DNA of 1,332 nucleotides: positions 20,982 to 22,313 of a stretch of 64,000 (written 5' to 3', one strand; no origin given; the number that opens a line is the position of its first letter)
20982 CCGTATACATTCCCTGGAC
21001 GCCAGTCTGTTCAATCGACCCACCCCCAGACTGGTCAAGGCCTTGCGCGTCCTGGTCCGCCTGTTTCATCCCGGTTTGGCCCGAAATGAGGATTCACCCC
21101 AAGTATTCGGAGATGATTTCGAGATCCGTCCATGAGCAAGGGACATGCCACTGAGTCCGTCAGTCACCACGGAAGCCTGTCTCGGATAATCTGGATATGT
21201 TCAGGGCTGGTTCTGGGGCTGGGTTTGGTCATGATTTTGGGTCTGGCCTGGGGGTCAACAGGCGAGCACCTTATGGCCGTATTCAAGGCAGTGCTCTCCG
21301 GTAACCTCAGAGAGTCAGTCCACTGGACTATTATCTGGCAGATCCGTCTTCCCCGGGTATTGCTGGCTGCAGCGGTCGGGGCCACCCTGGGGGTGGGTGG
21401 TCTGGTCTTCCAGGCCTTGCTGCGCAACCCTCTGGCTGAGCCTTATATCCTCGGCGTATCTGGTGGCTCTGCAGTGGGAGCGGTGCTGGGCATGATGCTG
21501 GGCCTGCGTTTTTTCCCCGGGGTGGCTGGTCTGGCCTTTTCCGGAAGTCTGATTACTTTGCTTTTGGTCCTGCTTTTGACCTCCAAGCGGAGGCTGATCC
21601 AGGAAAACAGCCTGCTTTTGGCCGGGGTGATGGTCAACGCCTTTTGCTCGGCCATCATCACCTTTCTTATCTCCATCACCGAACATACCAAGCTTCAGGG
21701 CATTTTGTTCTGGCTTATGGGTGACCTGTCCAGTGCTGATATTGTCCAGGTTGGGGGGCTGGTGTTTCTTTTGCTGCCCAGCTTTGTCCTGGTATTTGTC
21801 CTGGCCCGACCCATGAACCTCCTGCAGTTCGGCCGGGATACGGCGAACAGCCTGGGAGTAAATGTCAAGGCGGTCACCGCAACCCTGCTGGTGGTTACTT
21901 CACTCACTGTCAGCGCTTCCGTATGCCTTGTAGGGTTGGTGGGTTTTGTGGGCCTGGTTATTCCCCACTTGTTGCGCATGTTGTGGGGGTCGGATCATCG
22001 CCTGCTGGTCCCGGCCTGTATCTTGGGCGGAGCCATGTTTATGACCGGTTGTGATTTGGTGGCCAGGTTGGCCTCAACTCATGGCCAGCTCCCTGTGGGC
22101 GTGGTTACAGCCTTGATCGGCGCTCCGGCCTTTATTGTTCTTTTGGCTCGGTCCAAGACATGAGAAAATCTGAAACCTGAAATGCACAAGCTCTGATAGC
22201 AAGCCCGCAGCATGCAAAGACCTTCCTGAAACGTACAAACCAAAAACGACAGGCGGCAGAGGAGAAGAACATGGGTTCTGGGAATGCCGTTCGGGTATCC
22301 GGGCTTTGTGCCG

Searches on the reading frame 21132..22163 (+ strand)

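Call 52: search_protein_families(library=ncbifam, proteins=[window:21132-22163:+], max_evalue=1e-10)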
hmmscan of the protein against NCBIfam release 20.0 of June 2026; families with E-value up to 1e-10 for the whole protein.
window:21132-22163:+ (343 aa): 16 families
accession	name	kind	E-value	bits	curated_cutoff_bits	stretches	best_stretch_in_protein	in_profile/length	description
NF003001.0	PRK03784.1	equivalog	3.8e-71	239.9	334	1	44-342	37-329/332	vitamin B12 ABC transporter permease BtuC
NF007081.0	PRK09535.1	equivalog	4.7e-70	236.7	461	1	52-340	76-360/366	vitamin B12 ABC transporter permease BtuC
TIGR03869.1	F420-0_ABCperm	hypoth_equivalog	9.4e-60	202.6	437.35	1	58-342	39-322/325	putative F420-0 ABC transporter permease subunit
NF008407.0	PRK11228.1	equivalog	2.5e-56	191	396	1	47-341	34-328/330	iron-dicitrate ABC transporter permease FecC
NF007867.0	PRK10577.1-3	subfamily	1.5e-54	185.5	849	1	5-342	372-706/710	Fe(3+)-hydroxamate ABC transporter permease FhuB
NF007871.0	PRK10577.2-2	equivalog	5.7e-54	183.8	899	1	17-341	353-676/679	Fe(3+)-hydroxamate ABC transporter permease FhuB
NF007866.0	PRK10577.1-2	equivalog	6.9e-53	180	554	1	60-341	377-663/666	Fe(3+)-hydroxamate ABC transporter permease FhuB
NF007299.0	PRK09777.1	equivalog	2.9e-50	171.4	406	1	26-342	9-318/318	Fe(3+) dicitrate ABC transporter permease subunit FecD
NF007872.0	PRK10577.2-3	equivalog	4.3e-49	167.5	727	1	26-339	23-329/676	Fe(3+)-hydroxamate ABC transporter permease FhuB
NF007760.0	PRK10441.1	equivalog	6.5e-45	153.7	428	1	16-341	7-329/335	Fe(3+)-siderophore ABC transporter permease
NF007870.0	PRK10577.2-1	equivalog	9.8e-40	136.8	1355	1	11-341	349-673/678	Fe(3+)-hydroxamate ABC transporter permease FhuB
NF007759.0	PRK10440.1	equivalog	1.8e-39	135.9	422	1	17-340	6-325/330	iron-enterobactin ABC transporter permease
NF007873.0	PRK10577.2-4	equivalog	1.6e-37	129.6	1012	1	29-339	334-641/646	Fe(3+)-hydroxamate ABC transporter permease FhuB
NF007868.0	PRK10577.1-5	equivalog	3.5e-37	128.2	943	1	24-342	13-332/666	Fe(3+)-hydroxamate ABC transporter permease FhuB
NF007869.0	PRK10577.1-6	equivalog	1.6e-33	116.1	954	1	15-338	371-691/703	Fe(3+)-hydroxamate ABC transporter permease FhuB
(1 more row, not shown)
